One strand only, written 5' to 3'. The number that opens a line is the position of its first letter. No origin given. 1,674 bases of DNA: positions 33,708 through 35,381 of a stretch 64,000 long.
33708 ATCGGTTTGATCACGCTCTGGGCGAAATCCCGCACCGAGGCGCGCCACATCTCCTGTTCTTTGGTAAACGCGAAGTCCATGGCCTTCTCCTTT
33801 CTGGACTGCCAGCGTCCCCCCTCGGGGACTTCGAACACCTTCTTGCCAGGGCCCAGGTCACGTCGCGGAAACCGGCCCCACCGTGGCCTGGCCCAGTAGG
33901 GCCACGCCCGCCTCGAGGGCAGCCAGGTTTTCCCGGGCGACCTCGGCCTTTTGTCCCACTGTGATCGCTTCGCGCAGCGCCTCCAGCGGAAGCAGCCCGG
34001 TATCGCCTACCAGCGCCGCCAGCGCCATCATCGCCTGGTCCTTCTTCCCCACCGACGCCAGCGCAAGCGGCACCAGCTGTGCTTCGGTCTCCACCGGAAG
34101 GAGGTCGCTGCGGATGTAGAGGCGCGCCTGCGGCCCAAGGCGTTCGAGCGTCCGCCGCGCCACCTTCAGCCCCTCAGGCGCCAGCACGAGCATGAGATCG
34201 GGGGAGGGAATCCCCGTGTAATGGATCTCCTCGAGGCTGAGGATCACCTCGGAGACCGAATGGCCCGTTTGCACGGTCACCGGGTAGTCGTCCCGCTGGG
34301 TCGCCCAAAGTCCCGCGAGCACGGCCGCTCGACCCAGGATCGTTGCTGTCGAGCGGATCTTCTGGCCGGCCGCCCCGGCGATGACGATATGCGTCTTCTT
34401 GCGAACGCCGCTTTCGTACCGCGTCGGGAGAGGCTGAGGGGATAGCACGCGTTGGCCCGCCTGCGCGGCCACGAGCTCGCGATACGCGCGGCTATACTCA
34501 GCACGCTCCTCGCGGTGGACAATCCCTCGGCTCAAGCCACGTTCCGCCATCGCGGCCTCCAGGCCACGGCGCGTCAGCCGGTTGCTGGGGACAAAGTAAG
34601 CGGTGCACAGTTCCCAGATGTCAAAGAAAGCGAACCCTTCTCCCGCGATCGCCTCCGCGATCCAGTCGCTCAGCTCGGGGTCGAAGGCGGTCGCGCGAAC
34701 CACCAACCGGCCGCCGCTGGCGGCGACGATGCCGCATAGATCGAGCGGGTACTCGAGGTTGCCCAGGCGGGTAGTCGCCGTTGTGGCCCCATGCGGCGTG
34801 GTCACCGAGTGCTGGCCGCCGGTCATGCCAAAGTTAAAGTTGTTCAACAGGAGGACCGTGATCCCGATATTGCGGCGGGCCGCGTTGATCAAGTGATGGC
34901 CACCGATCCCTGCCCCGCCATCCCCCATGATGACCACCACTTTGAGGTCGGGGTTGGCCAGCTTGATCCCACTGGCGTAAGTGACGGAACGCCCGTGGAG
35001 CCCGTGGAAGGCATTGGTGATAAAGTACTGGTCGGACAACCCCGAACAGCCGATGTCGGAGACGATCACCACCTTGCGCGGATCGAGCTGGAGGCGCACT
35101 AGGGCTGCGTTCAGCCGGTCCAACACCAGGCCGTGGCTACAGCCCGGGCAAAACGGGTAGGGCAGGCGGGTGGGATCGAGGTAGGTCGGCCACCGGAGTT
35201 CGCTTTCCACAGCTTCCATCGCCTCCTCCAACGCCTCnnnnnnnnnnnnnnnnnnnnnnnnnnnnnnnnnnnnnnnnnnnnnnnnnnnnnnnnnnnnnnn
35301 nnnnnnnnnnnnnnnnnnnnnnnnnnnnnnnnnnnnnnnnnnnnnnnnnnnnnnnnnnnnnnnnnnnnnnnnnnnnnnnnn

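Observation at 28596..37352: Nine-kb anaerobic acyl-CoA oxidation operon (crotonase, KOR alpha, KOR beta, ACAD, etfB, etfA, membrane FeS oxidoreductase), divergent from a FadR-type regulator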

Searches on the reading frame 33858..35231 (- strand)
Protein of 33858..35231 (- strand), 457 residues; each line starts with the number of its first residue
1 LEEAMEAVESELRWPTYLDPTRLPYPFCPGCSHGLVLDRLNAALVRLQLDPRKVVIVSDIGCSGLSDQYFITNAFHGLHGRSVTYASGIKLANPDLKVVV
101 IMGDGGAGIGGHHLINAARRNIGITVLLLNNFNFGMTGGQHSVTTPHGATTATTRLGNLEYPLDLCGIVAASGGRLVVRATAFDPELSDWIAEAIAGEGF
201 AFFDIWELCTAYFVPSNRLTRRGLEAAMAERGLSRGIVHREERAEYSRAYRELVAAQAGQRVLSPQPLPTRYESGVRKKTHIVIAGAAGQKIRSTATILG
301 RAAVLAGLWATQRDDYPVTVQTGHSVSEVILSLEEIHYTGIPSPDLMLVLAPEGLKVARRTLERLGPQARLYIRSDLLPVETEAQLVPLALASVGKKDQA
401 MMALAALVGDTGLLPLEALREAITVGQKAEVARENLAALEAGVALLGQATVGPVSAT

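Call 3: search_protein_families(library=pfam, proteins=[window:33858-35231:-])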
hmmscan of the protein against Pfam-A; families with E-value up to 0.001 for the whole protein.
window:33858-35231:- (457 aa): 2 families
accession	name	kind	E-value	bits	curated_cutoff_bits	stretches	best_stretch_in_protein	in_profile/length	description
PF02775.26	TPP_enzyme_C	-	2.3e-30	105.8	21.9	1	59-205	1-151/151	Thiamine pyrophosphate enzyme, C-terminal TPP binding domain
PF01558.24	POR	-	1.9e-16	61.1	27.4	1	289-443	2-172/173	Pyruvate ferredoxin/flavodoxin oxidoreductase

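Call 4: search_protein_families(library=ncbifam, proteins=[window:33858-35231:-], max_evalue=0.00001)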
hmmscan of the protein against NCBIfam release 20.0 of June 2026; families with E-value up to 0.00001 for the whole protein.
window:33858-35231:- (457 aa): 25 families
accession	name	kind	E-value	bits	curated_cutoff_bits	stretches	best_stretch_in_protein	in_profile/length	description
NF007207.0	PRK09628.1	equivalog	3.4e-51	174.5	364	1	15-219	6-212/277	2-oxoglutarate ferredoxin oxidoreductase subunit beta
NF008820.0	PRK11866.1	equivalog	1.2e-49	169.2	402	1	21-212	12-204/287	2-oxoacid ferredoxin oxidoreductase subunit beta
TIGR02177.1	PorB_KorB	subfamily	1e-47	163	261.9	1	27-212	3-190/286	2-oxoacid:acceptor oxidoreductase, beta subunit, pyruvate/2-ketoisovalerate family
NF041171.1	Oxoac_fdxbeta_Archa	equivalog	1.3e-45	156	423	1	27-212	5-192/296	2-oxoacid:ferredoxin oxidoreductase subunit beta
NF008821.0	PRK11869.1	equivalog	1.3e-39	135.8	438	1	27-212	16-203/286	2-oxoacid ferredoxin oxidoreductase subunit beta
TIGR03710.1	OAFO_sf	subfamily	1.7e-12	46.7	482.75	1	281-446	3-173/561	2-oxoacid:acceptor oxidoreductase subunit alpha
NF006211.0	PRK08338.1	equivalog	7.8e-12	45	239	1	282-442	3-164/170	2-oxoacid:ferredoxin oxidoreductase subunit gamma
NF006323.0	PRK08537.1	equivalog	5.6e-11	42.1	235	1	280-446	3-178/181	2-oxoacid:ferredoxin oxidoreductase subunit gamma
TIGR03336.1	IOR_alpha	equivalog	6.1e-11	41.3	650.9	1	24-155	355-482/595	indolepyruvate ferredoxin oxidoreductase subunit alpha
NF008819.1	PRK11865.1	equivalog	9.8e-11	41.4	405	1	28-210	21-213/300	pyruvate synthase subunit PorB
NF008818.0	PRK11864.1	subfamily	1.2e-10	41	405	1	70-210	62-209/300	3-methyl-2-oxobutanoate dehydrogenase subunit beta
NF045766.1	PhenlGlyoxDHPadI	equivalog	1.2e-08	34.2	700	1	75-218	207-364/443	NADH-dependent phenylglyoxylate dehydrogenase subunit beta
NF004807.0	PRK06154.1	equivalog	4.9e-08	32.1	607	1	80-145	434-499/565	thiamine pyrophosphate-requiring protein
NF006122.0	PRK08266.1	subfamily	7.2e-08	31.4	571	1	68-136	393-461/543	hypothetical protein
NF005485.1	PRK07092.1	equivalog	2.2e-07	30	493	1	69-135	389-454/523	benzoylformate decarboxylase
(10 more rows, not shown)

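Call 8: find_homologous_proteins(query=window:33858-35231:-)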
Query window:33858-35231:- (457 aa): 5653 proteins with E <= 0.001 among 8000 candidates; the best 120 are listed.
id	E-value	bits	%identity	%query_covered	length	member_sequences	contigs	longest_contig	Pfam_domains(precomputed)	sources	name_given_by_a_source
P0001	4.3e-296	1000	100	99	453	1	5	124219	PF01558.26,PF02775.27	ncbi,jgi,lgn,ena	jgi:pyruvate/2-oxoacid:ferredoxin oxidoreductase beta subunit/Pyruvate/2-oxoacid:ferredoxin oxidored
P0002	1.2e-257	873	88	94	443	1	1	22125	PF01558.26,PF02775.27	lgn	-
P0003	1.1e-255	867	88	94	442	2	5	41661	PF01558.26,PF02775.27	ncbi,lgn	-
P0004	3.5e-233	793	89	86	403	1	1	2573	PF01558.26,PF02775.27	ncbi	ncbi:MAG: thiamine pyrophosphate-dependent enzyme, partial [Chloroflexia bacterium]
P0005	1.7e-222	757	77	96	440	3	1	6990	PF01558.26,PF02775.27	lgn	-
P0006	6.4e-222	755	77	95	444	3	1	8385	PF01558.26,PF02775.27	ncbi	ncbi:MAG: thiamine pyrophosphate-dependent enzyme [Chloroflexia bacterium]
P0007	7.4e-220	749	76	95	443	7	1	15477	PF01558.26,PF02775.27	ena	-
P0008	1.9e-219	747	77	95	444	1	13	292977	PF01558.26,PF02775.27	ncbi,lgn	-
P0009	7.8e-219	745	75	96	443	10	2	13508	PF01558.26,PF02775.27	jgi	-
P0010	2.6e-213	727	74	95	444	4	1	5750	PF01558.26,PF02775.27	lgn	-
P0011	1.7e-211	721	74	95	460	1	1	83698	PF01558.26,PF02775.27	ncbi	-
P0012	4.4e-209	713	74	93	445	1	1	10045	PF01558.26,PF02775.27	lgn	-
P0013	1.1e-201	689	69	93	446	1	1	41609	PF01558.26,PF02775.27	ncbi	-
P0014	9.3e-197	673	73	90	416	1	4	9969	PF01558.26,PF02775.27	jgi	jgi:pyruvate/2-oxoacid:ferredoxin oxidoreductase beta subunit/Pyruvate/2-oxoacid:ferredoxin oxidored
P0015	3.1e-191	654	68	91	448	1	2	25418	PF01558.26,PF02775.27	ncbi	-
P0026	2.3e-173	595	62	93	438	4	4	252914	PF01558.26,PF02775.27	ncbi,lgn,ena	-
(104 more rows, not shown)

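Call 10: find_related_loci(query=A1, collection=genome_contigs, flank=10000)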
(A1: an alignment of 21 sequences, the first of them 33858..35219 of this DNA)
Query A1 (453 aa) in genome_contigs; peptide patterns used: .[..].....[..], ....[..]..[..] (x = any residue, [..] = any of these).
600 stretches matched a pattern (row limit reached: there are more); 598 encode a relative of the query (tblastn E <= 1e-3); the best 80 are kept; 80 distinct loci.
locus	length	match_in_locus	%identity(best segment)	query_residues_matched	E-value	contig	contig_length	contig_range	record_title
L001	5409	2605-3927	75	2-442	0e+0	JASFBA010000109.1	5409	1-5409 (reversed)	MAG: Chloroflexia bacterium isolate PO_10 k141_265210, whole genome shotgun sequence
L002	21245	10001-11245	61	20-436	3e-163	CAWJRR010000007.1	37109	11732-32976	MAG: Candidatus Bathyarchaeota archaeon isolate MFD03726.bin.2.72 genome assembly, contig: contig_44009, whole genome sh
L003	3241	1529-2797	56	21-442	1e-168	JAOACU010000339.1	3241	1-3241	MAG: Anaerolineae bacterium isolate SKW216 NODE_338_length_3241_cov_2.716498, whole genome shotgun sequence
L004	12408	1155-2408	58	21-437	5e-157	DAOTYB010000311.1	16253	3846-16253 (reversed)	MAG TPA_asm: Anaerolineae bacterium isolate H23_303 k115_968534, whole genome shotgun sequence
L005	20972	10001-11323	56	9-446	6e-152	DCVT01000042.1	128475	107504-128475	MAG TPA_asm: Anaerolineales bacterium UBA2181 UBA2181_contig_1672, whole genome shotgun sequence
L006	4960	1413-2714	56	12-445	1e-153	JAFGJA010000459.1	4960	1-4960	MAG: Anaerolineae bacterium isolate Zod_Metabat.248 k87_5662289, whole genome shotgun sequence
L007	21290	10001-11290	51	22-446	4e-146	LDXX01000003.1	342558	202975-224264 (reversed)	MAG: Candidatus Kryptonium thompsonii isolate JGI-4 2599192409, whole genome shotgun sequence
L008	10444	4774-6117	52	9-441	6e-144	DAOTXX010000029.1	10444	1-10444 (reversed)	MAG TPA_asm: Thermoflexales bacterium isolate H21_290 k133_2750222, whole genome shotgun sequence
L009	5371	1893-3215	53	12-449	6e-145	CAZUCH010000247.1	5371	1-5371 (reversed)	MAG TPA_asm: uncultured Planctomycetales bacterium isolate binchicken_co86_161 genome assembly, contig: NODE_8612_length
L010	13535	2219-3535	55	12-442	3e-143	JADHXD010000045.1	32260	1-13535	MAG: Anaerolineae bacterium isolate BS750m-G44 BS-750m-C1590, whole genome shotgun sequence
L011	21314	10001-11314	50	6-444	9e-143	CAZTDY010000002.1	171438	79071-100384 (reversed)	MAG TPA_asm: uncultured bacterium isolate binchicken_co142_298 genome assembly, contig: NODE_78_length_171438_cov_24.694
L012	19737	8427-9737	52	2-441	2e-142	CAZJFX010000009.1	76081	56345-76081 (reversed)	MAG TPA_asm: uncultured Gemmatimonadaceae bacterium isolate SRP214966_co5_389 genome assembly, contig: NODE_114_length_7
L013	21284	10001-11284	55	12-439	9e-142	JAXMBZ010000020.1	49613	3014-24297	MAG: Planctomycetota bacterium isolate STL-PLA49 C2.167.fa-20, whole genome shotgun sequence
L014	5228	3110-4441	50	6-446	2e-141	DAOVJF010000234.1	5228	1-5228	MAG TPA_asm: Planctomycetota bacterium isolate CSMAG_1386 CSMAG_1386_k141_3684171_length_5228_cov_11.4527, whole genome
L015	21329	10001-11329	50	3-442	8e-140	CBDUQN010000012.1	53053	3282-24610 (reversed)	MAG TPA_asm: uncultured bacterium isolate SRR22302361_binner12_Refined_26 genome assembly, contig: ERZ25748748.94, whole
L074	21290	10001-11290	43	12-442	1e-91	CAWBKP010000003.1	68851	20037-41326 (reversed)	MAG: uncultured delta proteobacterium isolate MFD02979.bin.2.74 genome assembly, contig: contig_111831, whole genome sho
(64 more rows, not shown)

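Call 12: find_encoding_contigs(protein=P0001, flank=10000, max_places=4)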
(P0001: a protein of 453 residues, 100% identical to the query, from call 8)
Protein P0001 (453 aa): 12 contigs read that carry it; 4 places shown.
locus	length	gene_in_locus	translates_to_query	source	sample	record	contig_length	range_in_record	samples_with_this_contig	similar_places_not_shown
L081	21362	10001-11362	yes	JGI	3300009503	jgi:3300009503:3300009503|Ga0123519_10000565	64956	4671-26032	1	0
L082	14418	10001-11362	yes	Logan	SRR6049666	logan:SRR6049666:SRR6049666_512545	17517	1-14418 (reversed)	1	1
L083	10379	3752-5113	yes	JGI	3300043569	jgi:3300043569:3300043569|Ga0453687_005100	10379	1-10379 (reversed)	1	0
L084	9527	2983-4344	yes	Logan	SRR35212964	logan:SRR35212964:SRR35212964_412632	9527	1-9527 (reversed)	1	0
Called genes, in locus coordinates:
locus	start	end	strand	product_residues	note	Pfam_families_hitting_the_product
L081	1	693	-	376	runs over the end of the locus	PF01602:Adaptin_N (faint), PF02985:HEAT (faint), PF13513:HEAT_EZ (faint), PF13646:HEAT_2 (weak), PF11838:ERAP1_C (faint), PF13646:HEAT_2, PF03130:HEAT_PBS (weak), PF13646:HEAT_2, +4 more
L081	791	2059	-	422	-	PF00083:Sugar_tr (weak), PF07690:MFS_1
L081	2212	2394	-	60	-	-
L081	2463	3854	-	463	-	-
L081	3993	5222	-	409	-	PF01134:GIDA, PF12831:FAD_oxidored, PF01134:GIDA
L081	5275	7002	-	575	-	PF02776:TPP_enzyme_N, PF00205:TPP_enzyme_M, PF02775:TPP_enzyme_C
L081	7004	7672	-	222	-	PF00392:GntR, PF13412:HTH_24 (weak), PF07729:FCD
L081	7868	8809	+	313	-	PF00378:ECH_1, PF16113:ECH_2, PF00378:ECH_1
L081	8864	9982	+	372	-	PF01855:POR_N, PF17147:PFOR_II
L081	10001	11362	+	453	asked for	PF02775:TPP_enzyme_C, PF01558:POR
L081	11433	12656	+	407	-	PF02771:Acyl-CoA_dh_N, PF02770:Acyl-CoA_dh_M, PF00441:Acyl-CoA_dh_1, PF08028:Acyl-CoA_dh_2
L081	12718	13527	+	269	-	PF01012:ETF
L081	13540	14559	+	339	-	PF01012:ETF, PF00766:ETF_alpha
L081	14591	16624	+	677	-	PF02665:Nitrate_red_gam, PF12838:Fer4_7 (faint), PF00037:Fer4 (faint), PF12797:Fer4_2 (weak), PF13183:Fer4_8, PF13187:Fer4_9, PF13237:Fer4_10, PF02754:CCG, +1 more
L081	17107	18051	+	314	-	PF01476:LysM, PF23473:LysM3_LYK4_5 (faint), PF01476:LysM, PF01551:Peptidase_M23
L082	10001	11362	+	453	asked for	PF02775:TPP_enzyme_C, PF01558:POR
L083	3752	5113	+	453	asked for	PF02775:TPP_enzyme_C, PF01558:POR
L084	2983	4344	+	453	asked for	PF02775:TPP_enzyme_C, PF01558:POR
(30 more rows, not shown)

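Call 13: find_encoding_contigs(protein=P0008, flank=9000, max_places=2)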
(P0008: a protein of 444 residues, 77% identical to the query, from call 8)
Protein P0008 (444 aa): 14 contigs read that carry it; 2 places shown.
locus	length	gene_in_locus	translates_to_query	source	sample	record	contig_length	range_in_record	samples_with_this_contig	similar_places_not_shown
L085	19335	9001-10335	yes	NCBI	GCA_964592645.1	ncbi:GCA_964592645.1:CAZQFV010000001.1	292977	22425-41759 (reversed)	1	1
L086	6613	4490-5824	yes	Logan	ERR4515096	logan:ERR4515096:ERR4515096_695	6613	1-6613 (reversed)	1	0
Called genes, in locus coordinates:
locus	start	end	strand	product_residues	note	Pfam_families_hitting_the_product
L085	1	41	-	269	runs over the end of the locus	PF01966:HD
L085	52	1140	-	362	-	PF01699:Na_Ca_ex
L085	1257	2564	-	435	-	PF02826:2-Hacid_dh_C (faint), PF03446:NAD_binding_2 (weak), PF03721:UDPG_MGDP_dh_N, PF00984:UDPG_MGDP_dh, PF03720:UDPG_MGDP_dh_C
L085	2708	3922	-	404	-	PF13439:Glyco_transf_4, PF13579:Glyco_trans_4_4, PF13477:Glyco_trans_4_2, PF00534:Glycos_transf_1, PF13692:Glyco_trans_1_4, PF13524:Glyco_trans_1_2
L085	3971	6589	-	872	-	PF13231:PMT_2, PF26626:DUF8201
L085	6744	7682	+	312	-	PF00378:ECH_1, PF16113:ECH_2, PF00378:ECH_1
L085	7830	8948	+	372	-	PF01855:POR_N, PF17147:PFOR_II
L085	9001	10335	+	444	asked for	PF02775:TPP_enzyme_C, PF01558:POR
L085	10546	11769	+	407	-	PF02771:Acyl-CoA_dh_N, PF02770:Acyl-CoA_dh_M, PF00441:Acyl-CoA_dh_1, PF08028:Acyl-CoA_dh_2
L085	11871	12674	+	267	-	PF01012:ETF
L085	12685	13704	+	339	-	PF01012:ETF, PF00766:ETF_alpha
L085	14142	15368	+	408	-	-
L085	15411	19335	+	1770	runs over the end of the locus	PF13231:PMT_2, PF10060:DUF2298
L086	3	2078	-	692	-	?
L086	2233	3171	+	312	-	PF00378:ECH_1, PF16113:ECH_2, PF00378:ECH_1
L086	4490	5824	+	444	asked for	PF02775:TPP_enzyme_C, PF01558:POR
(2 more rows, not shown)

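Call 14: find_encoding_contigs(protein=P0013, flank=9000, max_places=2)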
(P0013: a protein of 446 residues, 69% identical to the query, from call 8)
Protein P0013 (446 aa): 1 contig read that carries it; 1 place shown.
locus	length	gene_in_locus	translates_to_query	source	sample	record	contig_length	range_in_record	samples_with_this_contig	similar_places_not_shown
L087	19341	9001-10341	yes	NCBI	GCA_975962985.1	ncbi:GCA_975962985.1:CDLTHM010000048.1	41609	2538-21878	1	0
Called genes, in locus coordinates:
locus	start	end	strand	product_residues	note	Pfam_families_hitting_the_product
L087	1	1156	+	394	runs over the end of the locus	PF01676:Metalloenzyme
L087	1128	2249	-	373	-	PF00884:Sulfatase, PF01663:Phosphodiest, PF01676:Metalloenzyme, PF01663:Phosphodiest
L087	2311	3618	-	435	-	PF03446:NAD_binding_2, PF03721:UDPG_MGDP_dh_N, PF00984:UDPG_MGDP_dh, PF03720:UDPG_MGDP_dh_C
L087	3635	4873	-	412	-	PF13439:Glyco_transf_4, PF13579:Glyco_trans_4_4, PF20706:GT4-conflict (faint), PF13477:Glyco_trans_4_2, PF00534:Glycos_transf_1, PF13692:Glyco_trans_1_4, PF13524:Glyco_trans_1_2 (weak)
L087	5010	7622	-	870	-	PF13231:PMT_2, PF26626:DUF8201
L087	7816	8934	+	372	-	PF01855:POR_N, PF17147:PFOR_II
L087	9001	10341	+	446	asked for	PF02775:TPP_enzyme_C, PF01558:POR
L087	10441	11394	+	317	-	PF00378:ECH_1, PF16113:ECH_2, PF00378:ECH_1 (weak)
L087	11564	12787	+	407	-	PF02771:Acyl-CoA_dh_N, PF02770:Acyl-CoA_dh_M, PF00441:Acyl-CoA_dh_1, PF08028:Acyl-CoA_dh_2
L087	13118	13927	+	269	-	PF01012:ETF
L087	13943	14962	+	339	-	PF01012:ETF, PF00766:ETF_alpha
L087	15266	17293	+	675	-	PF02665:Nitrate_red_gam, PF12838:Fer4_7 (faint), PF00037:Fer4 (faint), PF12797:Fer4_2 (weak), PF13183:Fer4_8, PF13187:Fer4_9, PF13237:Fer4_10, PF02754:CCG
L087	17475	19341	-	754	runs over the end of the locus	PF03929:PepSY_TM (faint), PF13174:TPR_6 (faint), PF13424:TPR_12 (faint), PF13525:YfiO (faint), PF13428:TPR_14 (faint), PF24575:TPR_Slam (faint)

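Call 15: find_encoding_contigs(protein=P0026, flank=9000, max_places=2)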
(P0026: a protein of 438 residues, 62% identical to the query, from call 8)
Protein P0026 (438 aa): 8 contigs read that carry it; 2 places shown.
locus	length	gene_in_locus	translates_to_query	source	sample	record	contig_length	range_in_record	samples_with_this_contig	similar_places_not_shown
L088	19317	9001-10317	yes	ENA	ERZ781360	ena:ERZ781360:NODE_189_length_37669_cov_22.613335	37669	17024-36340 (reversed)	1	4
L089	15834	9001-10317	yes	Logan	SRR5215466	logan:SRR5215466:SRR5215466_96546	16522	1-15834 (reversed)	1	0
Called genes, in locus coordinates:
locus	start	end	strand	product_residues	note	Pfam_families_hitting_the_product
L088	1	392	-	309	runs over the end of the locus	PF01544:CorA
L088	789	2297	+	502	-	PF00324:AA_permease (weak), PF13520:AA_permease_2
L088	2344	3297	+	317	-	PF00149:Metallophos (faint)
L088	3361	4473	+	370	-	PF02746:MR_MLE_N, PF13378:MR_MLE_C, PF07476:MAAL_C (faint)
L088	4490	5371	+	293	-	PF00795:CN_hydrolase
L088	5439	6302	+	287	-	PF00561:Abhydrolase_1, PF12146:Hydrolase_4, PF12697:Abhydrolase_6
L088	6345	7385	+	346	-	PF19420:DDAH_eukar, PF02274:ADI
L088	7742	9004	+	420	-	PF01855:POR_N, PF17147:PFOR_II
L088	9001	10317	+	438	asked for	PF02775:TPP_enzyme_C, PF01558:POR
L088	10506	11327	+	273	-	PF00892:EamA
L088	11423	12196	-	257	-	PF01177:Asp_Glu_race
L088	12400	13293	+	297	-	PF00881:Nitroreductase, PF14512:TM1586_NiRdase (faint), PF00881:Nitroreductase, PF19585:DUF6092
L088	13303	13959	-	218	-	PF07302:AroM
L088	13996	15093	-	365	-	PF06032:S-Me-THD_N, PF20906:S-Me-THD_C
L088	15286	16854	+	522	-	PF00496:SBP_bac_5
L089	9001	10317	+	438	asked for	PF02775:TPP_enzyme_C, PF01558:POR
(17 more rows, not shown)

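Call 86: list_cluster_members(proteins=[P0001, P0121, P0003, P0122, P0241])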
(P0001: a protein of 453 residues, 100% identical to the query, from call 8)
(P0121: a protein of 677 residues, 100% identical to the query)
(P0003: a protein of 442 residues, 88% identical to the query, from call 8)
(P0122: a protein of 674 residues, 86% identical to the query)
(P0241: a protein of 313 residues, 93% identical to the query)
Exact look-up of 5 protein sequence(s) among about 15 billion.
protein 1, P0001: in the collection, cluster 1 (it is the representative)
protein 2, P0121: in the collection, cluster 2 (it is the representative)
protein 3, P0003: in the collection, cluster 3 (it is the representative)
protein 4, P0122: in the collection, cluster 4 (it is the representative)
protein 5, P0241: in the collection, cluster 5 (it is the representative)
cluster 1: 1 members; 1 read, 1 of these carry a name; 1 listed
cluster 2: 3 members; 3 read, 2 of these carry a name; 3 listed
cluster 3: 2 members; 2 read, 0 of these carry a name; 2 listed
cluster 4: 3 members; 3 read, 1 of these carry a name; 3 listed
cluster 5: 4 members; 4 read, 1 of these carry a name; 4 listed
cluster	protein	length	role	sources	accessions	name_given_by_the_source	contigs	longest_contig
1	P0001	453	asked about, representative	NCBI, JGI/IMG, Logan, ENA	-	pyruvate/2-oxoacid:ferredoxin oxidoreductase beta subunit/Pyruvate/2-oxoacid:ferredoxin ...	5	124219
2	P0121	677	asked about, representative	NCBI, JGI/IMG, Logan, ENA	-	-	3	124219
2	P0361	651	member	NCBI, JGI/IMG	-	Fe-S oxidoreductase/nitrate reductase gamma subunit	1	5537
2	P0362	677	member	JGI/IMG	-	Fe-S oxidoreductase/nitrate reductase gamma subunit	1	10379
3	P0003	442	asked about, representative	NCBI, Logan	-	-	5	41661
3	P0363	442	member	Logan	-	-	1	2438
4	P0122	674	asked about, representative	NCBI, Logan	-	-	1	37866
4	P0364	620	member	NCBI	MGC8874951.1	MAG: (Fe-S)-binding protein, partial [Chloroflexia bacterium]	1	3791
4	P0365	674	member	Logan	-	-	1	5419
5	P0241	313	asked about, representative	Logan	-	-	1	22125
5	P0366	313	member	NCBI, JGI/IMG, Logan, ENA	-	enoyl-CoA hydratase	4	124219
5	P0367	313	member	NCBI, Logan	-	-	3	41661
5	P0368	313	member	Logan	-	-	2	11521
